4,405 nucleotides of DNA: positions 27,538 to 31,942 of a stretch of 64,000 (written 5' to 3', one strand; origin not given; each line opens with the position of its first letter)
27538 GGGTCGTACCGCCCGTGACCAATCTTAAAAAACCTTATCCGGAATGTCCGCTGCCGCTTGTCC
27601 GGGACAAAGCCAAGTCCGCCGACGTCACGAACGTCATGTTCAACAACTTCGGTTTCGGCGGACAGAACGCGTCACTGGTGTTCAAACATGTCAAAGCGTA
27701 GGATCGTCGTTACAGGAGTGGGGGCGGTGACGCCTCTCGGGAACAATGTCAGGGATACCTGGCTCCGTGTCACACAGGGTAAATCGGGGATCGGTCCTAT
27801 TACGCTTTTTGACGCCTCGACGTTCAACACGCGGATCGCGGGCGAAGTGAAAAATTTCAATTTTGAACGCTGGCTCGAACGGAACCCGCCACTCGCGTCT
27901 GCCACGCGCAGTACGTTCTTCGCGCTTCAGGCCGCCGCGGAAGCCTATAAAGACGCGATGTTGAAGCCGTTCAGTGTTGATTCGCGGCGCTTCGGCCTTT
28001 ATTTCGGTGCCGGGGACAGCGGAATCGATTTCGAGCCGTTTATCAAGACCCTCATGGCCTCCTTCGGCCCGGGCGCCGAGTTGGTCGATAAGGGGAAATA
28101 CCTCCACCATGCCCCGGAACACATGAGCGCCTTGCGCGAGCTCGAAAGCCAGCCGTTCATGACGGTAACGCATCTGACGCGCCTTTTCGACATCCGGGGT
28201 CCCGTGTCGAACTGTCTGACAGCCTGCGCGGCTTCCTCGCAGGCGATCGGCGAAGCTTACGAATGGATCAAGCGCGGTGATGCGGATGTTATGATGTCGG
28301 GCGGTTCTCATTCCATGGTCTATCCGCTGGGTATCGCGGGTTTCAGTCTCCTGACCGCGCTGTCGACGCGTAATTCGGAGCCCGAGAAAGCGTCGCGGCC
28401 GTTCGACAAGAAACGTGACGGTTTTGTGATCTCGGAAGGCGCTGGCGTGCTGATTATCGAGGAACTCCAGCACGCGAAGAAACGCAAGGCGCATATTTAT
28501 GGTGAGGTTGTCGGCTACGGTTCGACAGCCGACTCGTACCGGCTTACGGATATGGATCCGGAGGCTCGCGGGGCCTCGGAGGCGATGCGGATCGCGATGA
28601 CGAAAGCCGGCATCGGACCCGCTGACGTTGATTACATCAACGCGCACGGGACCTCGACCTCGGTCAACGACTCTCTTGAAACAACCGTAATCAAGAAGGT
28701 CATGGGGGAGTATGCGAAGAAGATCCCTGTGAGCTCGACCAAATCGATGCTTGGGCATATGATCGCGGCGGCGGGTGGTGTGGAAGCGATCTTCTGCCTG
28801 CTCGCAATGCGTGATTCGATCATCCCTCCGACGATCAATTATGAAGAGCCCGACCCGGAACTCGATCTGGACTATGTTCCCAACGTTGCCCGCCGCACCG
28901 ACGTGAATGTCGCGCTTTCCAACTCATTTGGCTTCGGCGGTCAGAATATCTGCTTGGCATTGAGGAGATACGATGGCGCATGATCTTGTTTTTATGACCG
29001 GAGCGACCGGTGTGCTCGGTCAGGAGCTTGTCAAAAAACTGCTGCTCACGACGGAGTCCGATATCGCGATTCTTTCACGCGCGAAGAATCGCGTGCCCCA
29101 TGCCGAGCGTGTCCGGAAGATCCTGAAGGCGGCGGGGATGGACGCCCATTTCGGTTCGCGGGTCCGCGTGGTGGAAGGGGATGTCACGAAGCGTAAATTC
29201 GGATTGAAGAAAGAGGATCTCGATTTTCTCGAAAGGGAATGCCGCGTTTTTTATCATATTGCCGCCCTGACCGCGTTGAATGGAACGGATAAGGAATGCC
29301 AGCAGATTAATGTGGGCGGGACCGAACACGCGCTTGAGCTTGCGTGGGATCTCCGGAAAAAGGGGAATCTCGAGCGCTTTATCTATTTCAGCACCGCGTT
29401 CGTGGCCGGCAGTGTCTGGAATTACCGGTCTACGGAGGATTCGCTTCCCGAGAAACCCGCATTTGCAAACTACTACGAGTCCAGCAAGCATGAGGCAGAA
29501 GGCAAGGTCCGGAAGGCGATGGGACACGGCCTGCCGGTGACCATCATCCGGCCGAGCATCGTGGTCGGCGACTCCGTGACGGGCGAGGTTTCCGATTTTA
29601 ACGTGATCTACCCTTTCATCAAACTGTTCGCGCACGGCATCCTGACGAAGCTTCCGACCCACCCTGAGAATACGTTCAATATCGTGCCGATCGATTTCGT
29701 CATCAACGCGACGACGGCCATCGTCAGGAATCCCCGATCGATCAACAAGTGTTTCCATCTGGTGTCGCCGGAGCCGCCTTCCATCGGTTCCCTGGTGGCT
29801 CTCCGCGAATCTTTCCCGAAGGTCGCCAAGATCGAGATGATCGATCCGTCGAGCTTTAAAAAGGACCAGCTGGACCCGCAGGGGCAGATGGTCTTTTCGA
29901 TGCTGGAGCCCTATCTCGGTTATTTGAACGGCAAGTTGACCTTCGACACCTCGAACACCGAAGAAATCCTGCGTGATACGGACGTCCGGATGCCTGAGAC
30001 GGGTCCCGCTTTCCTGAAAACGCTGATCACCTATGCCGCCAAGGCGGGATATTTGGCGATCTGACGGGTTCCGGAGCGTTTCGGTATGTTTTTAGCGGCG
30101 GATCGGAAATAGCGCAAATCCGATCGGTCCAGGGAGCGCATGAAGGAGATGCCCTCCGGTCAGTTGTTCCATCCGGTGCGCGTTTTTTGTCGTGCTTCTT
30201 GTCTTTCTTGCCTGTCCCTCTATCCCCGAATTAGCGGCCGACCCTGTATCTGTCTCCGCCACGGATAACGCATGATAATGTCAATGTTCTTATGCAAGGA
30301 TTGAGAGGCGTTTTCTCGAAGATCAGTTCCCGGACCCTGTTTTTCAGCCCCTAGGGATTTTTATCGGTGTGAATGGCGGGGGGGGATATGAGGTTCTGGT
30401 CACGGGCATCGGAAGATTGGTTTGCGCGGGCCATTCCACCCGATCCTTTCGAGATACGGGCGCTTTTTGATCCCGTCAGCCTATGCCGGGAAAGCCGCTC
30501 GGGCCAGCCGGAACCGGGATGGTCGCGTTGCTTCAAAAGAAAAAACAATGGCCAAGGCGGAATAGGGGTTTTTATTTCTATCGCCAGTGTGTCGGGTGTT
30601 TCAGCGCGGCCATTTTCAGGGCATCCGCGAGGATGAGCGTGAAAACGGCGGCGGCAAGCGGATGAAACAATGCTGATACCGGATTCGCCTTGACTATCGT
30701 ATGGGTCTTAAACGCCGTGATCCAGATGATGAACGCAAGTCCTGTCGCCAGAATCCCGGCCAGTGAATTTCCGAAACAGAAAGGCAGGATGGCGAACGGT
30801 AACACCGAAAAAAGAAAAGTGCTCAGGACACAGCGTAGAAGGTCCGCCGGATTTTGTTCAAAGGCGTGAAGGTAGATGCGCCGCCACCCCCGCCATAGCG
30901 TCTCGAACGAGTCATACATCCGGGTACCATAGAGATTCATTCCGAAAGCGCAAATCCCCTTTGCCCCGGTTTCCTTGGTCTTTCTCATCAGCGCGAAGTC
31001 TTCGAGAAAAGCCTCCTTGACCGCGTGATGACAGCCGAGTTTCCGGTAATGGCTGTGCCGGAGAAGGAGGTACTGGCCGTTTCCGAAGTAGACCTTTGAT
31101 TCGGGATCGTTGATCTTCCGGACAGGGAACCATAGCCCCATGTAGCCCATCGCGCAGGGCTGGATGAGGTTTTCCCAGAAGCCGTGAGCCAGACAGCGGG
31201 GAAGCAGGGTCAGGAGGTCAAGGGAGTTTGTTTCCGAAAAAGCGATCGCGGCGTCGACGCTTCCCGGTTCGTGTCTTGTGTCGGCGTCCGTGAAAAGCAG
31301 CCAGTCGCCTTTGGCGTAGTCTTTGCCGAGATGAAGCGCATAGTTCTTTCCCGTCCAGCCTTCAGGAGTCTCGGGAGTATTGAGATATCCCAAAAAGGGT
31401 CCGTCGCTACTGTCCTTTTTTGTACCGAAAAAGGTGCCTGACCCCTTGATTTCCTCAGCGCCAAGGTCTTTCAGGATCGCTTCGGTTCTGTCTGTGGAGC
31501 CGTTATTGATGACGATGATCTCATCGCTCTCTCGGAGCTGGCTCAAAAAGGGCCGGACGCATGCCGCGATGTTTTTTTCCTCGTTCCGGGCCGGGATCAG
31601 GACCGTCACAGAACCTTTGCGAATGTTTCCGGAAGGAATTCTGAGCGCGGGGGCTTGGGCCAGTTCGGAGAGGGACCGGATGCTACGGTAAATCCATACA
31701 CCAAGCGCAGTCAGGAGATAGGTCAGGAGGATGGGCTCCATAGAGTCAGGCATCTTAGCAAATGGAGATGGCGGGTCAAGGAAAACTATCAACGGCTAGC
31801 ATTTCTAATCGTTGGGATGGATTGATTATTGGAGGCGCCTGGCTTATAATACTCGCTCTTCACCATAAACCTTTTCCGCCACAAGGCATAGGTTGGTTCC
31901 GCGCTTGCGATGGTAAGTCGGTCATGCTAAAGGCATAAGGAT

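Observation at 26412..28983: KS-beta/KS-alpha pair: the first ketosynthase has lost Cys, His and His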

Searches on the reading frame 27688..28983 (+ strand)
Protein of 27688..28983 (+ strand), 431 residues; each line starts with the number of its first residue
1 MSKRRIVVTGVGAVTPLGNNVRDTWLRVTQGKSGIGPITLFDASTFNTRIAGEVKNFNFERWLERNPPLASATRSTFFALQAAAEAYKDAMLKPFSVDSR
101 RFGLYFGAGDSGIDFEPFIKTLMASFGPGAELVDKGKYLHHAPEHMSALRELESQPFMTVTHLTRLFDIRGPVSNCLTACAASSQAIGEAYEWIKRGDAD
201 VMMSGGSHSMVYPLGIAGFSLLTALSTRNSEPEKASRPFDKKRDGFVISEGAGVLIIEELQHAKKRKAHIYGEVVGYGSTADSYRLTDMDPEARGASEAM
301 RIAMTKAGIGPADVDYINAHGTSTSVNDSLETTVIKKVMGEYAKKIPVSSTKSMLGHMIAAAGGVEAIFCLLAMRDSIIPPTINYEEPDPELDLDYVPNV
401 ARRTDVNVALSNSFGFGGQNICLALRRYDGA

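Call 6: search_protein_families(library=pfam, proteins=[window:27688-28983:+], max_evalue=0.01)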
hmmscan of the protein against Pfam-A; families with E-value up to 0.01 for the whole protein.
window:27688-28983:+ (431 aa): 3 families
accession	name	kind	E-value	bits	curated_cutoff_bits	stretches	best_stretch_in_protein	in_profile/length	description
PF00109.32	ketoacyl-synt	-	7.7e-45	153.9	20.8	1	4-263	2-252/252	Beta-ketoacyl synthase, N-terminal domain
PF02801.28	Ketoacyl-synt_C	-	9.9e-37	126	20.8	1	271-386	1-119/119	Beta-ketoacyl synthase, C-terminal domain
PF22691.2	Thiolase_C_1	-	0.0011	19.1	28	1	279-324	2-48/144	Thiolase C-terminal domain-like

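Call 7: search_protein_families(library=ncbifam, proteins=[window:27688-28983:+], max_evalue=0.01)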
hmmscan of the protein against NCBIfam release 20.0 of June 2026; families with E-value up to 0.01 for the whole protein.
window:27688-28983:+ (431 aa): 30 families (the best 25 are shown)
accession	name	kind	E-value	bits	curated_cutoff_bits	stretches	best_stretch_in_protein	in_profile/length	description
TIGR03150.1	fabF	equivalog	3.2e-146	487.2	493.75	1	4-426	1-407/407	beta-ketoacyl-ACP synthase II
NF005589.0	PRK07314.1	subfamily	4e-144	480.4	387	1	1-428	1-412/413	beta-ketoacyl-ACP synthase II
NF004970.0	PRK06333.1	subfamily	1.2e-118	396.6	525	2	158-429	151-423/424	beta-ketoacyl-ACP synthase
NF006274.0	PRK08439.1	equivalog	7.4e-117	390.6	621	2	167-426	149-404/406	beta-ketoacyl-ACP synthase II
NF005076.0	PRK06501.1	equivalog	2.3e-109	366.1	629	1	6-427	13-422/425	beta-ketoacyl-ACP synthase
NF006434.0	PRK08722.1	equivalog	1e-104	350.7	759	1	1-427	1-413/414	beta-ketoacyl-ACP synthase II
NF006587.0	PRK09116.1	equivalog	1.7e-88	297.1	470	1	4-428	2-407/408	beta-ketoacyl-ACP synthase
NF005935.0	PRK07967.1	equivalog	9.5e-84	281.6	630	1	4-429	2-405/406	beta-ketoacyl-ACP synthase I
NF005916.1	PRK07910.1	equivalog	4.5e-83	279.5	560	1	5-428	13-418/418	KasA/KasB family beta-ketoacyl-ACP synthase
NF004618.0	PRK05952.1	equivalog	5.3e-73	246.1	455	2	151-427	118-382/384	beta-ketoacyl-ACP synthase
NF006618.0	PRK09185.1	subfamily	2e-66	224.7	407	1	5-427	4-392/394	beta-ketoacyl-ACP synthase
NF005490.0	PRK07103.1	equivalog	9.6e-66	222.5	445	1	2-428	2-413/414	polyketide beta-ketoacyl:acyl carrier protein synthase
NF058662.1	cispenta_AmcF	equivalog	4.4e-63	213.5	325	2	171-426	121-368/369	cispentacin biosynthesis acyltransferase subunit AmcF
NF040607.1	mycolic_Pks13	equivalog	3.2e-41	140.9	2100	1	164-428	255-526/1680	polyketide synthase Pks13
NF045894.1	PKS_plus_SDR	equivalog_domain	2.1e-34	118.4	1740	1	136-395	129-386/1515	type I polyketide synthase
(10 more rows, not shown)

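Call 9: search_solved_structures(query=window:27688-28980:+, show_alignments=2, max_evalue=1e-20)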
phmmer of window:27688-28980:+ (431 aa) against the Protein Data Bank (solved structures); distinct sequences matched with E-value up to 1e-20: 125 (the best 60 are shown).
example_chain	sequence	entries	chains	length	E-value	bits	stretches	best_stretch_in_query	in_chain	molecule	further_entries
4ls5_A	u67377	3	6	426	9.3e-114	383.6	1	1-429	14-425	3-oxoacyl-[acyl-carrier-protein] synthase 2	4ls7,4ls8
4ls6_A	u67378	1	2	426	1.1e-113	383.3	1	1-429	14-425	3-oxoacyl-[acyl-carrier-protein] synthase 2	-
3o04_A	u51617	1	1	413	4.4e-110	371.5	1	1-428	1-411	beta-keto-acyl carrier protein synthase II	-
5sxo_A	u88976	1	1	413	1.2e-109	370.1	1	1-428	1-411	3-oxoacyl-[acyl-carrier-protein] synthase 2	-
1e5m_A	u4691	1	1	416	2.5e-109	369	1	2-428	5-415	BETA KETOACYL ACYL CARRIER PROTEIN SYNTHASE II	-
4qav_A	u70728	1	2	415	9.4e-107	360.5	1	1-430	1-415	3-oxoacyl-[acyl-carrier-protein] synthase 2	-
1j3n_A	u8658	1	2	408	3.1e-106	358.8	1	4-427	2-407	3-oxoacyl-(acyl-carrier protein) synthase II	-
2gqd_A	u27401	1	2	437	8.8e-106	357.3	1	3-429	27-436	3-oxoacyl-[acyl-carrier-protein] synthase 2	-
4r8e_A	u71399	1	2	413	1.2e-102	347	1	1-427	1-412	3-oxoacyl-[acyl-carrier-protein] synthase 2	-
6okg_A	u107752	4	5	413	7.1e-100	337.9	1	1-426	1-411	3-oxoacyl-[acyl-carrier-protein] synthase 2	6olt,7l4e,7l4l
2gfw_A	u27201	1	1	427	1.8e-99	336.5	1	2-426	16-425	3-oxoacyl-[acyl-carrier-protein] synthase 2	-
1b3n_A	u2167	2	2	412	2.9e-99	335.9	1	2-426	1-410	PROTEIN (KETOACYL ACYL CARRIER PROTEIN SYNTHASE 2) | BETA-KETOACYL ACP SYNTHASE II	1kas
8qm1_A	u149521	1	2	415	6.7e-99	334.7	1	1-428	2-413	3-oxoacyl-[acyl-carrier-protein] synthase 2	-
4b7v_A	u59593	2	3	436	8e-99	334.4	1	1-428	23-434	3-OXOACYL-[ACYL-CARRIER-PROTEIN] SYNTHASE 2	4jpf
2gfy_A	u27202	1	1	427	1.4e-98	333.6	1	2-426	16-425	3-oxoacyl-[acyl-carrier-protein] synthase 2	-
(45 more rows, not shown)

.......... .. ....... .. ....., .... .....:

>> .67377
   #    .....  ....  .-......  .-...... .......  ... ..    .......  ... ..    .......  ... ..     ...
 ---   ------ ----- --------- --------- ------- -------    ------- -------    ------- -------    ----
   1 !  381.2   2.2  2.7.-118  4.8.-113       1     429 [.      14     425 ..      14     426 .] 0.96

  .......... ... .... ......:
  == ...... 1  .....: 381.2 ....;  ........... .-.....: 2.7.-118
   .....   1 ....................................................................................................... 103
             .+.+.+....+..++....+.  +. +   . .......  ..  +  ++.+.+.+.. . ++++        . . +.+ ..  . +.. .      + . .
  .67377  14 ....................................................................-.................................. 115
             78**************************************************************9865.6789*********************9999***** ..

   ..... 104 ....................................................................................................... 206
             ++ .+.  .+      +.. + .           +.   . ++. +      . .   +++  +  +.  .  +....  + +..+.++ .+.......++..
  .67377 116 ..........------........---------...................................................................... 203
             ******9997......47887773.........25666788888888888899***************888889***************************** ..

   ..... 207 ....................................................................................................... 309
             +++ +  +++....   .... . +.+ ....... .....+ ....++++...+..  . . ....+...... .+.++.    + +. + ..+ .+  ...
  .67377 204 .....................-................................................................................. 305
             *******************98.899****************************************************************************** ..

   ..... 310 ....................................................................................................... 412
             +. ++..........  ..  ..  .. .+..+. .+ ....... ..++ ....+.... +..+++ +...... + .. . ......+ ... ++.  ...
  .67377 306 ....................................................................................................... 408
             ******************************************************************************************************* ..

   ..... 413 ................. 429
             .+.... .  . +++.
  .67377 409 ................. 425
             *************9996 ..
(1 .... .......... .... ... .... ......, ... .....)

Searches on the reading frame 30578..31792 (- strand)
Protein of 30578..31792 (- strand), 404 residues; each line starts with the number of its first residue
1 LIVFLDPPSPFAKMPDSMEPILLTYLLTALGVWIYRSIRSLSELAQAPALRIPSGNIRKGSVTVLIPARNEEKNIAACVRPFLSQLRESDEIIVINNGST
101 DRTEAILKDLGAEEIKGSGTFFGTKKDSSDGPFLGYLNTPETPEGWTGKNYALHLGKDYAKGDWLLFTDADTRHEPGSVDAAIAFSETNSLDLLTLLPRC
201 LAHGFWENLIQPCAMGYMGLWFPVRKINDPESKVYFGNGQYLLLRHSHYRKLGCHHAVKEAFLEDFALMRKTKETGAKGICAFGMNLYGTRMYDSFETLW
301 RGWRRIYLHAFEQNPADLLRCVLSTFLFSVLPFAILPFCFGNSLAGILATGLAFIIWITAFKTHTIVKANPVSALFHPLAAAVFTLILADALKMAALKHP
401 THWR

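Call 6: search_protein_families(library=pfam, proteins=[window:30578-31792:-], max_evalue=0.01)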
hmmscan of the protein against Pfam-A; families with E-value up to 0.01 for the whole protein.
window:30578-31792:- (404 aa): 6 families
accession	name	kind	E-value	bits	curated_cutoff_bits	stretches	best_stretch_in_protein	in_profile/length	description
PF00535.33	Glycos_transf_2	-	2.6e-19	70.2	23.3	2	63-111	1-49/168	Glycosyl transferase family 2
PF13506.12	Glyco_transf_21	-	3.6e-07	30.2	21.7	1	141-285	10-150/174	Glycosyl transferase family 21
PF13641.12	Glyco_tranf_2_3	-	5.8e-06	26.9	27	0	62-112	3-53/230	Glycosyltransferase like family 2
PF13704.12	Glyco_tranf_2_4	-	1.4e-05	25.9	27.5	1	69-171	1-81/98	Glycosyl transferase family 2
PF13632.12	Glyco_trans_2_3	-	0.0002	21.7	27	1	164-357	1-186/198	Glycosyl transferase family group 2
PF10111.15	Glyco_tranf_2_2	-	0.00064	19.7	27.3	0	63-110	1-50/276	Glycosyltransferase like family 2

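Call 7: search_protein_families(library=ncbifam, proteins=[window:30578-31792:-], max_evalue=0.01)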
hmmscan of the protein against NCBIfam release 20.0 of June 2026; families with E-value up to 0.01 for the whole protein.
window:30578-31792:- (404 aa): 13 families
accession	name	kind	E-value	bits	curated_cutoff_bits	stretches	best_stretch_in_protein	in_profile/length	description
TIGR03469.1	HpnB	hypoth_equivalog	4.1e-36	124.8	379.25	1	60-391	44-367/386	hopene-associated glycosyltransferase HpnB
NF045692.1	OglycostaseCruG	equivalog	4.3e-31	108.2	600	1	58-307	39-273/386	2'-O-glycosyltransferase CruG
TIGR04283.1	glyco_like_mftF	equivalog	9.9e-14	51.5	182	2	63-116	2-55/221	TIGR04283 family arsenosugar biosynthesis glycosyltransferase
NF010496.0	PRK13915.1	equivalog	1.1e-09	37.8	262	1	59-116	30-90/307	glucosyl-3-phosphoglycerate synthase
TIGR03937.1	PgaC_IcaA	equivalog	6.9e-09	35.1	422.3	1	58-113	43-98/407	poly-beta-1,6-N-acetyl-D-glucosamine synthase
NF007482.0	PRK10073.1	equivalog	2e-08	33.6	423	1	61-109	7-55/334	glycosyltransferase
TIGR04182.1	glyco_TIGR04182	equivalog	1.9e-06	27.5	325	1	62-120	2-58/293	S-layer glycoprotein N-glycosyltransferase AglJ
TIGR03965.1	mycofact_glyco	equivalog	3e-06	26.4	280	1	37-107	50-123/467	mycofactocin biosynthesis glycosyltransferase MftF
NF047683.1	TeichurnBiosyTuaG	equivalog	5.1e-05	23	400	1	59-113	5-59/252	teichuronic acid biosynthesis protein TuaG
NF038302.1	EPS_HpsE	equivalog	0.00013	21.1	300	0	62-109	3-53/307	hormogonium polysaccharide biosynthesis glycosyltransferase HpsE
NF047588.1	GlcsyltransPgfSStrep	equivalog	0.00043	19.6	500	0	62-114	3-59/308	glycosyltransferase PgfS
NF041875.1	EPS_EpsD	equivalog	0.0038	16.7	370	0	62-109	1-50/325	exopolysaccharide biosynthesis glycosyltransferase EpsD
NF053846.1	glyco_with_XrtP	equivalog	0.0073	15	520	0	50-110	31-90/440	XrtP-associated glycosyltransferase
